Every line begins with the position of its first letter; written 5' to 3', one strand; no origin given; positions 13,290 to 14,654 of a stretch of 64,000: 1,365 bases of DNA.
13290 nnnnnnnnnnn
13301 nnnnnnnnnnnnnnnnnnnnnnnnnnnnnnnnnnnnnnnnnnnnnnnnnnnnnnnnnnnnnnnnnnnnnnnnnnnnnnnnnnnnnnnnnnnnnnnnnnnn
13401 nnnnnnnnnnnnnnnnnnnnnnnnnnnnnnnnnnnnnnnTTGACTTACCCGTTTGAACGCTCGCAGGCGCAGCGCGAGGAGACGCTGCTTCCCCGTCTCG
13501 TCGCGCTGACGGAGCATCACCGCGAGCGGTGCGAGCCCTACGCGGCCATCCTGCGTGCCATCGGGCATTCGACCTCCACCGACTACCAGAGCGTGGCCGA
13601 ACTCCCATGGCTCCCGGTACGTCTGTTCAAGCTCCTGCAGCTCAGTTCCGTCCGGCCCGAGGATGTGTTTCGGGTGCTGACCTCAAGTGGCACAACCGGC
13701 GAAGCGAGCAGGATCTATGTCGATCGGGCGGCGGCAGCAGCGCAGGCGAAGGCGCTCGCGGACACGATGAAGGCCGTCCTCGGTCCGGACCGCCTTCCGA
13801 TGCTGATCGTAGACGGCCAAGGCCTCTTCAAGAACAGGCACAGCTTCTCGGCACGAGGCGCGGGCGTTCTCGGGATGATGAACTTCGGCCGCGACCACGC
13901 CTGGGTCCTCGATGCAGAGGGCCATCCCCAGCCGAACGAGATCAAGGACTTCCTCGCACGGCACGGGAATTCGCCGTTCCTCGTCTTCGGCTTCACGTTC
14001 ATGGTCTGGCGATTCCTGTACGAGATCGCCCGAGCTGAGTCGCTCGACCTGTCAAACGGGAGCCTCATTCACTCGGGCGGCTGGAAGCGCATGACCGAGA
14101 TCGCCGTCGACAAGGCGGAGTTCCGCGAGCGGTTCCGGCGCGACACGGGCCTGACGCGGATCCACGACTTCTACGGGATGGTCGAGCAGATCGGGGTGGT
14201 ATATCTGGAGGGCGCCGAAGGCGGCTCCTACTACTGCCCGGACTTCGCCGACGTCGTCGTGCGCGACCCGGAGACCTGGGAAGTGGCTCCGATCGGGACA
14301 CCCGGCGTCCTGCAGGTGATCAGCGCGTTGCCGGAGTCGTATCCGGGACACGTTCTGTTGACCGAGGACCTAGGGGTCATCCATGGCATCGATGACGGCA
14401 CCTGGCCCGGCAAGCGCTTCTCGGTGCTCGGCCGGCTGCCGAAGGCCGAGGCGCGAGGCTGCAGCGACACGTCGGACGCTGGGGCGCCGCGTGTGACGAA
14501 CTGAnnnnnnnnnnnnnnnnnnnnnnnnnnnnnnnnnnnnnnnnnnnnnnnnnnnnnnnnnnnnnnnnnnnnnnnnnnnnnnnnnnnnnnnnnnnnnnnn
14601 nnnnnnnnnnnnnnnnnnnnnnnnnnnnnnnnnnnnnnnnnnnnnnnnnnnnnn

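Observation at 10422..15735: Luciferase-less LuxC/LuxE fatty-acid-reductase-like cassette with its own carrier protein inside a glycan locus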

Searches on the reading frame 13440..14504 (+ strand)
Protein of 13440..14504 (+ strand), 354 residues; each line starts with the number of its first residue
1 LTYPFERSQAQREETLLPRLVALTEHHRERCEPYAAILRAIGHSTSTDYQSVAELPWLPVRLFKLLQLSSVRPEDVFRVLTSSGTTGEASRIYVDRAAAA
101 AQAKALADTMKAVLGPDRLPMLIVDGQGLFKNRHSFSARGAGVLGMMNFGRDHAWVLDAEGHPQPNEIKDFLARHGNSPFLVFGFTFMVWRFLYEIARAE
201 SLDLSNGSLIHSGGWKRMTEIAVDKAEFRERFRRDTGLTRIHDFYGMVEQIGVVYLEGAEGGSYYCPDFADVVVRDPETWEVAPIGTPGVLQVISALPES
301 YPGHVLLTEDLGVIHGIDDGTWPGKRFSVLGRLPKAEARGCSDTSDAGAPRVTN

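Call 3: search_protein_families(library=pfam, proteins=[window:13440-14504:+], max_evalue=0.01)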
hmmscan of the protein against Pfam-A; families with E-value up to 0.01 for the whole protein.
window:13440-14504:+ (354 aa): 2 families
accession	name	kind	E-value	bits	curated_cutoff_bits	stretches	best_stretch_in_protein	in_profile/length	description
PF04443.18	LuxE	-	9.4e-50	170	24.9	1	3-344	25-385/391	Acyl-protein synthetase, LuxE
PF00501.34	AMP-binding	-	0.00026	20.3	29.9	1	67-292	155-373/384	AMP-binding enzyme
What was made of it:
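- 13440..14504 (+): LuxE-family acyl-protein synthetase. PF04443 scores 170 bits (call 3).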

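Call 4: search_protein_families(library=ncbifam, proteins=[window:13440-14504:+], max_evalue=0.01)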
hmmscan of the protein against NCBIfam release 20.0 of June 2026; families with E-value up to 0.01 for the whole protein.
window:13440-14504:+ (354 aa): 3 families
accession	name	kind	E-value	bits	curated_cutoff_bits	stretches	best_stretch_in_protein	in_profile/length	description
NF052244.1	LCFA_lig_LuxE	equivalog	3.7e-17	62.4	550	2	208-342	224-359/367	long-chain-fatty-acid--protein ligase LuxE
NF045666.1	DVU1553_fam_AMP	equivalog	4e-05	22.9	300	1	9-118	20-133/331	DVU_1553 family AMP-dependent CoA ligase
TIGR02155.1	PA_CoA_ligase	equivalog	0.0095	14.5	646.3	0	66-133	67-134/422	phenylacetate--CoA ligase PaaK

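Call 12: find_encoding_contigs(protein=window:13440-14504:+, flank=10000, max_places=6)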
Protein window:13440-14504:+ (354 aa): 2 contigs read that carry it; 1 place shown.
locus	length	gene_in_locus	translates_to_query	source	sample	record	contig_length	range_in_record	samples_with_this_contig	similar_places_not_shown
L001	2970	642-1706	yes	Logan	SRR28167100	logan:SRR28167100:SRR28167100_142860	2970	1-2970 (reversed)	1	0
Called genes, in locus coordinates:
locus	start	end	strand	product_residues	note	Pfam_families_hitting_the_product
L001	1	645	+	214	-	?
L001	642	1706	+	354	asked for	PF04443:LuxE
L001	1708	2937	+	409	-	PF05893:LuxC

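Call 17: search_solved_structures(query=window:13440-14504:+, max_evalue=1)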
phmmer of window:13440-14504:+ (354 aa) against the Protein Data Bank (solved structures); distinct sequences matched with E-value up to 1: 5.
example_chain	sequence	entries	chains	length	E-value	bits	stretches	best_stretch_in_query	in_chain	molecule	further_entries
7xc6_E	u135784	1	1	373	1.6e-11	47.5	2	202-348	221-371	LuxE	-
10kf_F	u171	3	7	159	0.89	12.1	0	92-127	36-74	Photosystem I reaction center subunit III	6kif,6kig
3iyg_E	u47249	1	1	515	0.92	12.1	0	102-169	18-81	T-complex protein 1 subunit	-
9fqr_Gs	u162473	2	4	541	0.94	12.1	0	102-169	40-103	T-complex protein 1 subunit epsilon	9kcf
4b2t_E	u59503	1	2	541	0.94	12.1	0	102-169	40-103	T-COMPLEX PROTEIN 1 SUBUNIT EPSILON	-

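Call 22: search_solved_structures(query=window:13440-14504:+, max_evalue=0.001, show_alignments=1)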
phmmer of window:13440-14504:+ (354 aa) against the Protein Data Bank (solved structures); distinct sequences matched with E-value up to 0.001: 1.
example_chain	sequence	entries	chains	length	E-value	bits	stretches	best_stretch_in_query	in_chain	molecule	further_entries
7xc6_E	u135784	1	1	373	1.6e-11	47.5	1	202-348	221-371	LuxE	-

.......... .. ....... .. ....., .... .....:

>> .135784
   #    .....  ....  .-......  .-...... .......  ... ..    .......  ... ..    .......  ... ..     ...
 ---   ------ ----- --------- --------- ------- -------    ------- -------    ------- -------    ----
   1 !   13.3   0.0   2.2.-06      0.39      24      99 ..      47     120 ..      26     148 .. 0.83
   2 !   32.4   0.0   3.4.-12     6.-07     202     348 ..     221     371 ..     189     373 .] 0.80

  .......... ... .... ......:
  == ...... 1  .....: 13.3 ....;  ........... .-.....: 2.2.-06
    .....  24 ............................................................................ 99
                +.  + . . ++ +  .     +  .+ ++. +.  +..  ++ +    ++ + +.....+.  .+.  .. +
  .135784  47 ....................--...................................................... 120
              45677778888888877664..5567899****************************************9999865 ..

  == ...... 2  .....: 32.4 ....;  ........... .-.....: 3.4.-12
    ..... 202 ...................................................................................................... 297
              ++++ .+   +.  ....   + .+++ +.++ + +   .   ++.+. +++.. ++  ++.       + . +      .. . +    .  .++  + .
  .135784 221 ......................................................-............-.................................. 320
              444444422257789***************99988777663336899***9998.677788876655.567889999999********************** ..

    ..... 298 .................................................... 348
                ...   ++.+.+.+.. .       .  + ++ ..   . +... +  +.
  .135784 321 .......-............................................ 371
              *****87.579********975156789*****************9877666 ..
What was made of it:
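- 13440..14504 (+): PDB match 7xc6_E has E 1.6e-11 with the C-terminal Cys aligned (call 22).
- On LuxE acyl-protein synthetase family (PF04443): The cysteine aligns with that of 7xc6_E (call 22).
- Checked: The LuxE C-terminal cysteine (ARGCSD, C341) aligns with KGCS of 7xc6_E (call 22).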

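Call 23: find_homologous_proteins(query=window:13440-14504:+, max_evalue=0.00001)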
Query window:13440-14504:+ (354 aa): 7930 proteins with E <= 0.00001 among 8000 candidates; the best 120 are listed.
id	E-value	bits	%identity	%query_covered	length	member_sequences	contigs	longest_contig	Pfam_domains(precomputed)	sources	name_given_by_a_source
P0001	1.2e-239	813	100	100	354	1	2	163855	PF04443.18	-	-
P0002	5.4e-166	570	72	97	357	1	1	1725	PF04443.18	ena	-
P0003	5.4e-165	567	71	96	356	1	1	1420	PF04443.18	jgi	-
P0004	8.5e-163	560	69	97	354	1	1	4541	PF04443.18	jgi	jgi:Acyl-protein synthetase, LuxE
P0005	2.4e-160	552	69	96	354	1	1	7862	PF04443.18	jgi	jgi:hypothetical protein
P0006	3.8e-160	551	68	97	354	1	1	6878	PF04443.18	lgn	-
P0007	6.1e-160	551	68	97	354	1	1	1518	PF04443.18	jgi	jgi:hypothetical protein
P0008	2.8e-159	548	68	96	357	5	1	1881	PF04443.18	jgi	jgi:hypothetical protein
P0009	3.9e-159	548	70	97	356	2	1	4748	PF04443.18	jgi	-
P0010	7.9e-159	547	68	97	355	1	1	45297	PF04443.18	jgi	jgi:hypothetical protein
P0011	9.7e-159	547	69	97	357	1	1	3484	PF04443.18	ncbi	-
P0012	1.0e-158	547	68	97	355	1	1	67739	PF04443.18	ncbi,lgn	ncbi:MAG TPA: acyl-protein synthetase [Rugosimonospora sp.]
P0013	1.2e-158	546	68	97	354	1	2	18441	PF04443.18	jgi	jgi:ribosomal protein S28E/S33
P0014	5.3e-158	544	67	97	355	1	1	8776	PF04443.18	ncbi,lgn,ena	-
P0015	1.7e-157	543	68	96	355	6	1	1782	PF04443.18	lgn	-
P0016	2.0e-157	542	68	96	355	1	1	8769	PF04443.18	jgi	jgi:hypothetical protein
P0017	2.1e-157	542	68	96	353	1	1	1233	PF04443.18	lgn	-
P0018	2.2e-157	542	67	97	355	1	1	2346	PF04443.18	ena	-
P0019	4.5e-157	541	69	97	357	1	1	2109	PF04443.18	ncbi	-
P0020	6.1e-157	541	66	97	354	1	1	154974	PF04443.18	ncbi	ncbi:MAG TPA: acyl-protein synthetase [Micromonosporaceae bacterium]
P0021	8.7e-157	540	68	96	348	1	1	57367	PF04443.18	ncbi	-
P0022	1.0e-156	540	69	96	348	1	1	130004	PF04443.18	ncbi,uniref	ncbi:acyl-protein synthetase [Dactylosporangium sp. NPDC050688]|uniref:LuxE/PaaK family acyltransfer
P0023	1.1e-156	540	69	96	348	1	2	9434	PF04443.18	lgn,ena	-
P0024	1.2e-156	540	67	99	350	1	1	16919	PF04443.18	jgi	jgi:hypothetical protein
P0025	1.4e-156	540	66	98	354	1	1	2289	PF04443.18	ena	-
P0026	2.4e-156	539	66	97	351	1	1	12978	PF04443.18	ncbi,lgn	-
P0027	3.1e-156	538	67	97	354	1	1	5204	PF04443.18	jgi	jgi:hypothetical protein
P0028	3.3e-156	538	66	97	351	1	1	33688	PF04443.18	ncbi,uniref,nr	ncbi:acyl-protein synthetase [Rhizocola hellebori]|uniref:Acyl-protein synthetase n=1 Tax=Rhizocola 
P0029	6.4e-156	537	66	97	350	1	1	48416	PF04443.18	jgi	jgi:Acyl-protein synthetase, LuxE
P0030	6.9e-156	537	69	96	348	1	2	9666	PF04443.18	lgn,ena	-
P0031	1.1e-155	537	68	96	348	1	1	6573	PF04443.18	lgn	-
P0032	1.5e-155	536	68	95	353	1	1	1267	PF04443.18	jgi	-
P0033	1.7e-155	536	66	97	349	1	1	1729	PF04443.18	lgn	-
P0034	1.7e-155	536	66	96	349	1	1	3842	PF04443.18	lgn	-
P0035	2.7e-155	535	68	96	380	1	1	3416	PF04443.18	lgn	-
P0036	3.3e-155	535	67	96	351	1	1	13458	PF04443.18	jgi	jgi:hypothetical protein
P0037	3.5e-155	535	68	96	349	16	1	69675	PF04443.18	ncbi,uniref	ncbi:acyl-protein synthetase [Dactylosporangium sp. NPDC051485]|uniref:LuxE/PaaK family acyltransfer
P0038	3.7e-155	535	66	97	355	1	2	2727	PF04443.18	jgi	jgi:hypothetical protein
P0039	4.1e-155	535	68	97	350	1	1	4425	PF04443.18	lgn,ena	-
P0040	4.6e-155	535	66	96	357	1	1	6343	PF04443.18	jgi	jgi:hypothetical protein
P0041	4.8e-155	534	66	97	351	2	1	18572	PF04443.18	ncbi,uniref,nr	ncbi:acyl-protein synthetase [Allorhizocola rhizosphaerae]|uniref:LuxE/PaaK family acyltransferase n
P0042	5.4e-155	534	67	97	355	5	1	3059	PF04443.18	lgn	-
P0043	5.5e-155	534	68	96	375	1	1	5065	PF04443.18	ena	-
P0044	6.7e-155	534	67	96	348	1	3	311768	PF04443.18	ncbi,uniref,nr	ncbi:acyl-protein synthetase [Dactylosporangium siamense]|uniref:Acyl-protein synthetase n=1 Tax=Dac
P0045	6.9e-155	534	66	97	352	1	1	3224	PF04443.18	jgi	jgi:hypothetical protein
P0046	7.4e-155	534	66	96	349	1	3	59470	PF04443.18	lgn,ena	-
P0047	7.7e-155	534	65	97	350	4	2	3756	PF04443.18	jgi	-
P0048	8.1e-155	534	66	97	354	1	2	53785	PF04443.18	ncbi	-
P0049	1.1e-154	533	66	97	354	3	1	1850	PF04443.18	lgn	-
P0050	1.2e-154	533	67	97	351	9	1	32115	PF04443.18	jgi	jgi:hypothetical protein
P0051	1.4e-154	533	67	97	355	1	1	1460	PF04443.18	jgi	jgi:ribosomal protein S28E/S33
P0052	1.7e-154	533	66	96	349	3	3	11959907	PF04443.18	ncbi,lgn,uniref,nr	ncbi:acyl-protein synthetase [Dactylosporangium vinaceum]|uniref:Acyl-protein synthetase n=1 Tax=Dac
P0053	1.9e-154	533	66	97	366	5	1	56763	PF04443.18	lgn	-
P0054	1.9e-154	532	66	96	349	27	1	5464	PF04443.18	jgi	-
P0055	1.9e-154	532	66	96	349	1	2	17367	PF04443.18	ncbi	-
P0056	2.0e-154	532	67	98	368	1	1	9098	PF04443.18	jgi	jgi:hypothetical protein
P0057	2.3e-154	532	67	96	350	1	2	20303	PF04443.18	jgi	jgi:hypothetical protein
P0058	3.2e-154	532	66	97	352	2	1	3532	PF04443.18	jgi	jgi:hypothetical protein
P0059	3.6e-154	532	67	96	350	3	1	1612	PF04443.18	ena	-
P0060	4.0e-154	531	65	98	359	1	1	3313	PF04443.18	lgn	-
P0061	4.0e-154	531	66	96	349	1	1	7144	PF04443.18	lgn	-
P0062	4.1e-154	531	65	97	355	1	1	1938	PF04443.18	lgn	-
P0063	5.0e-154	531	67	96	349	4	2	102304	PF04443.18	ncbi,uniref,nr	ncbi:LuxE/PaaK family acyltransferase [Catellatospora bangladeshensis]|uniref:Acyl-protein synthetas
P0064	5.6e-154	531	66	97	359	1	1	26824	PF04443.18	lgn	-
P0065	5.9e-154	531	66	97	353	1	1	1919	PF04443.18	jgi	jgi:hypothetical protein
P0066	6.3e-154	531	66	96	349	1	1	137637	PF04443.18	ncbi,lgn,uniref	ncbi:acyl-protein synthetase [Catellatospora sp. NPDC049609]|uniref:LuxE/PaaK family acyltransferase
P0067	6.9e-154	531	65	97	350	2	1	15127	PF04443.18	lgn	-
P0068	8.6e-154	530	66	97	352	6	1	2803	PF04443.18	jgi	jgi:hypothetical protein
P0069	9.8e-154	530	65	96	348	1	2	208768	PF04443.18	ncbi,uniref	ncbi:LuxE/PaaK family acyltransferase [Micromonospora psammae]|uniref:LuxE/PaaK family acyltransfera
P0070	1.2e-153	530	66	96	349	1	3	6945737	PF04443.18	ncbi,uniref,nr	ncbi:acyl-protein synthetase [Micromonospora olivasterospora]|uniref:Acyl-protein synthetase LuxE n=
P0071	1.3e-153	530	66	96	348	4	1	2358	PF04443.18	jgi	jgi:hypothetical protein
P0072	1.4e-153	530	68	96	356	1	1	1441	PF04443.18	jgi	jgi:Acyl-protein synthetase, LuxE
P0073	1.7e-153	529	67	96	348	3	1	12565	PF04443.18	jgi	jgi:hypothetical protein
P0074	1.8e-153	529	65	96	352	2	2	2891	PF04443.18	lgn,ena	-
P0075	2.1e-153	529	66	96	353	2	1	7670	PF04443.18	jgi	jgi:hypothetical protein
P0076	2.2e-153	529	67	95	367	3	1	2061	PF04443.18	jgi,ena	-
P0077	2.2e-153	529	64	98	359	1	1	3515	PF04443.18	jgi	jgi:hypothetical protein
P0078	2.2e-153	529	66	96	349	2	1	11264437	PF04443.18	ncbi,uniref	ncbi:acyl-protein synthetase [Dactylosporangium sp. CS-047395]|uniref:LuxE/PaaK family acyltransfera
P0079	2.5e-153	529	65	96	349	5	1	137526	PF04443.18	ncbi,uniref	ncbi:acyl-protein synthetase [Micromonospora sp. NPDC048999]|uniref:LuxE/PaaK family acyltransferase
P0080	2.5e-153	529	65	99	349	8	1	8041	PF04443.18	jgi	jgi:hypothetical protein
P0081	2.8e-153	529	66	97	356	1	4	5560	PF04443.18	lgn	-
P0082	3.0e-153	529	67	96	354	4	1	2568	PF04443.18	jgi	jgi:hypothetical protein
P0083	3.1e-153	529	66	98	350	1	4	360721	PF04443.18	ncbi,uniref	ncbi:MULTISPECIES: acyl-protein synthetase [unclassified Micromonospora]|uniref:LuxE/PaaK family acy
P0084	3.2e-153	528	67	96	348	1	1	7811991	PF04443.18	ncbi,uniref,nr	ncbi:acyl-protein synthetase [Saccharothrix australiensis]|uniref:Acyl-protein synthetase LuxE n=1 T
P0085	3.4e-153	528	65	97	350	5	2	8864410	PF04443.18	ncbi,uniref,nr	ncbi:ribosomal protein S28E/S33 [Hamadaea flava]|uniref:Acyl-protein synthetase n=1 Tax=Hamadaea fla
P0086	4.4e-153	528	67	97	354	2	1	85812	PF04443.18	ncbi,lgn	-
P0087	5.0e-153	528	65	97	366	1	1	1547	PF04443.18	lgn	-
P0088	5.3e-153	528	65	97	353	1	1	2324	PF04443.18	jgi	jgi:hypothetical protein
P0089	5.9e-153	528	67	96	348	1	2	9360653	PF04443.18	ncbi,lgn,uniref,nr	ncbi:acyl-protein synthetase [Actinosynnema sp. NPDC047251]|uniref:Acyl-protein synthetase n=1 Tax=S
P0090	6.7e-153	527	66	98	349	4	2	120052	PF04443.18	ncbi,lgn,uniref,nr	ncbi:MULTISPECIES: acyl-protein synthetase [unclassified Micromonospora]|uniref:LuxE/PaaK family acy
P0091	7.1e-153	527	66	98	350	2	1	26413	PF04443.18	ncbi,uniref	ncbi:acyl-protein synthetase [Micromonospora sp. URMC 106]|uniref:LuxE/PaaK family acyltransferase n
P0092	7.2e-153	527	65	96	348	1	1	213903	PF04443.18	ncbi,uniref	ncbi:acyl-protein synthetase [Micromonospora sp. NPDC048830]|uniref:LuxE/PaaK family acyltransferase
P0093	7.4e-153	527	65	99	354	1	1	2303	PF04443.18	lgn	-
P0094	8.0e-153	527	65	98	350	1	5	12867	PF04443.18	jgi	jgi:hypothetical protein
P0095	9.5e-153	527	66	97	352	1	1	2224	PF04443.18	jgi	jgi:hypothetical protein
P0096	9.5e-153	527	65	97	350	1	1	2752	PF04443.18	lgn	-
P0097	1.1e-152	527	66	98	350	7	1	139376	PF04443.18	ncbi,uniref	ncbi:acyl-protein synthetase [Micromonospora sp. NPDC049460]|uniref:LuxE/PaaK family acyltransferase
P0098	1.1e-152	527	66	96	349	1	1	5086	PF04443.18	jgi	jgi:hypothetical protein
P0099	1.7e-152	526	66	98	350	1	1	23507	PF04443.18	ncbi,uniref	ncbi:LuxE/PaaK family acyltransferase [Micromonospora sp. CPCC 205561]|uniref:LuxE/PaaK family acylt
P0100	1.8e-152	526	65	98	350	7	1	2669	PF04443.18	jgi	jgi:ribosomal protein S28E/S33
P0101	1.8e-152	526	67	96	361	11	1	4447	PF04443.18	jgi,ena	-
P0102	2.0e-152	526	67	96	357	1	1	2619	PF04443.18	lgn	-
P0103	2.3e-152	526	67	96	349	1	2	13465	PF04443.18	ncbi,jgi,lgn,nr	ncbi:MAG: Acyl-protein synthetase [Dactylosporangium sp.]|jgi:hypothetical protein|nr:Acyl-protein s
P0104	2.4e-152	526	65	96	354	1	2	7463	PF04443.18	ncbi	-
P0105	2.4e-152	526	65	97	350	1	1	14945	PF04443.18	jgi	jgi:Acyl-protein synthetase, LuxE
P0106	2.6e-152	525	65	96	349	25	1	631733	PF04443.18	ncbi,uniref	ncbi:acyl-protein synthetase [Micromonospora haikouensis]|uniref:LuxE/PaaK family acyltransferase n=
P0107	2.7e-152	525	64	98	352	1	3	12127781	PF04443.18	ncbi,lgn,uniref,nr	ncbi:acyl-protein synthetase [Kibdelosporangium philippinense]|uniref:Acyl-protein synthetase n=1 Ta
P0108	3.6e-152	525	64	97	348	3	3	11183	PF04443.18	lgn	-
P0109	4.2e-152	525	65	98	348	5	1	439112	PF04443.18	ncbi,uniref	ncbi:acyl-protein synthetase [Micromonospora musae]|uniref:LuxE/PaaK family acyltransferase n=1 Tax=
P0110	6.0e-152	524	67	94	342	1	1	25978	PF04443.18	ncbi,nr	ncbi:MAG: acyl-protein synthetase [Pseudonocardiaceae bacterium]|nr:acyl-protein synthetase [Pseudon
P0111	6.7e-152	524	66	99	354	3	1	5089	PF04443.18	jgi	jgi:hypothetical protein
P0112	8.5e-152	524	66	97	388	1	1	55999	PF04443.18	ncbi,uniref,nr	ncbi:LuxE/PaaK family acyltransferase [Yinghuangia soli]|uniref:Acyl-protein synthetase LuxE domain-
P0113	8.5e-152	524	66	98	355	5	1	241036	PF04443.18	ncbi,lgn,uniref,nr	ncbi:acyl-protein synthetase [Lentzea sp. BCCO 10_0856]|uniref:Acyl-protein synthetase n=1 Tax=Lentz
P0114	9.4e-152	524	65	99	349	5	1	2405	PF04443.18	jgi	jgi:hypothetical protein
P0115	9.8e-152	524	65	99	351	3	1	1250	PF04443.18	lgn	-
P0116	1.1e-151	523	65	97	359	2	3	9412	PF04443.18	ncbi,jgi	jgi:hypothetical protein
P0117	1.2e-151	523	64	97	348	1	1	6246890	PF04443.18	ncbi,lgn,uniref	ncbi:acyl-protein synthetase [Micromonospora sp. SH-82]|uniref:LuxE/PaaK family acyltransferase n=1 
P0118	1.3e-151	523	65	98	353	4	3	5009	PF04443.18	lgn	-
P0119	1.3e-151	523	64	98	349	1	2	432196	PF04443.18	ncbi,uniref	ncbi:acyl-protein synthetase [Micromonospora sp. NPDC000089]|uniref:LuxE/PaaK family acyltransferase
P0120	1.4e-151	523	65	97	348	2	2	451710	PF04443.18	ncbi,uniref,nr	ncbi:acyl-protein synthetase [Micromonospora rosaria]|uniref:Acyl-protein synthetase n=1 Tax=Micromo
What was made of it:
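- Tried and rejected: Protein searches list only the closest hits (call 23).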

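Call 24: find_encoding_contigs(protein=P0070, flank=10000, max_places=2)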
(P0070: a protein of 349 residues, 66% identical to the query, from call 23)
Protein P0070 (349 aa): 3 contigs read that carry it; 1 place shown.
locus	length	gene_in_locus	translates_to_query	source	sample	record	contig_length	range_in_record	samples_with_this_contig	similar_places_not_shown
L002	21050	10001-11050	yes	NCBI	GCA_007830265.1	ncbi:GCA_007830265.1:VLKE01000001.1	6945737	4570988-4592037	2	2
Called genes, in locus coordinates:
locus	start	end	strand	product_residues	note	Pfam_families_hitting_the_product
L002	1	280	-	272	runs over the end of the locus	PF00005:ABC_tran, PF13304:AAA_21 (faint)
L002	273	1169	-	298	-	PF01061:ABC2_membrane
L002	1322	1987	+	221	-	PF00440:TetR_N, PF16859:TetR_C_11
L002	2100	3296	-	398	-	PF01266:DAO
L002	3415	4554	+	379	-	PF00155:Aminotran_1_2, PF01041:DegT_DnrJ_EryC1, PF01212:Beta_elim_lyase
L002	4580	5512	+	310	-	PF01073:3Beta_HSD, PF01370:Epimerase, PF02719:Polysacc_synt_2, PF04321:RmlD_sub_bind, PF05368:NmrA (weak), PF13460:NAD_binding_10, PF16363:GDP_Man_Dehyd, PF07993:NAD_binding_4 (weak)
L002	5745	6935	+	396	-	PF13439:Glyco_transf_4, PF13579:Glyco_trans_4_4, PF00534:Glycos_transf_1, PF13692:Glyco_trans_1_4, PF13524:Glyco_trans_1_2 (weak)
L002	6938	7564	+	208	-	PF25084:LbH_EIF2B (faint), PF00132:Hexapep (weak), PF14602:Hexapep_2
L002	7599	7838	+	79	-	-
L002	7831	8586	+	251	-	PF00106:adh_short, PF08659:KR, PF23441:SDR (faint), PF13561:adh_short_C2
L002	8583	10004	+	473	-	PF00501:AMP-binding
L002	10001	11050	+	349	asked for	PF04443:LuxE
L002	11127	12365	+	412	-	PF05893:LuxC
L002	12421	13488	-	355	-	PF03706:LPG_synthase_TM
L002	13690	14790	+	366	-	PF01041:DegT_DnrJ_EryC1, PF01212:Beta_elim_lyase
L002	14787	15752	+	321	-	PF01408:GFO_IDH_MocA, PF22725:GFO_IDH_MocA_C3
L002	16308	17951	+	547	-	PF19554:DUF6077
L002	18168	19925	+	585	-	PF04464:Glyphos_transf (weak)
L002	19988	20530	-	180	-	PF25084:LbH_EIF2B, PF14602:Hexapep_2 (faint), PF00132:Hexapep (weak), PF25087:GMPPB_C, PF00132:Hexapep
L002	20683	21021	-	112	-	PF06108:DUF952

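Call 25: find_encoding_contigs(protein=P0084, flank=10000, max_places=2)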
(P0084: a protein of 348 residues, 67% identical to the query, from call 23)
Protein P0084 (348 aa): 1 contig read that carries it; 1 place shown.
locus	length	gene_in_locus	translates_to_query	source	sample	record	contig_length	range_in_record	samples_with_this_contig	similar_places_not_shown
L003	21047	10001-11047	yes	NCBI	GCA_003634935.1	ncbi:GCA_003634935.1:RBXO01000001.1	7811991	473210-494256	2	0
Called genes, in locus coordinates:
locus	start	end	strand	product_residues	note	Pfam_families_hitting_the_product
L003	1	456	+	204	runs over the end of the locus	PF00300:His_Phos_1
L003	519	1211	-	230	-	-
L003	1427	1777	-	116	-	PF06262:Zincin_1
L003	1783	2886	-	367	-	PF13845:Septum_form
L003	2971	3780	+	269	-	-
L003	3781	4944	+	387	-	PF03738:GSP_synth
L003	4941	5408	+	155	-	PF03994:DUF350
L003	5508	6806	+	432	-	PF02403:Seryl_tRNA_N, PF00587:tRNA-synt_2b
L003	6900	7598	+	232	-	PF25087:GMPPB_C (faint), PF00132:Hexapep, PF25084:LbH_EIF2B (weak), PF00132:Hexapep (weak), PF13720:Acetyltransf_11 (weak)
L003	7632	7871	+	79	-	-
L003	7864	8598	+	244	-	PF00106:adh_short, PF08659:KR, PF01370:Epimerase (weak), PF13561:adh_short_C2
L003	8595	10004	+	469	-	PF00501:AMP-binding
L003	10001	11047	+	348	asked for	PF04443:LuxE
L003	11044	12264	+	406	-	PF05893:LuxC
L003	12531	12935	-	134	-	PF14430:Imm1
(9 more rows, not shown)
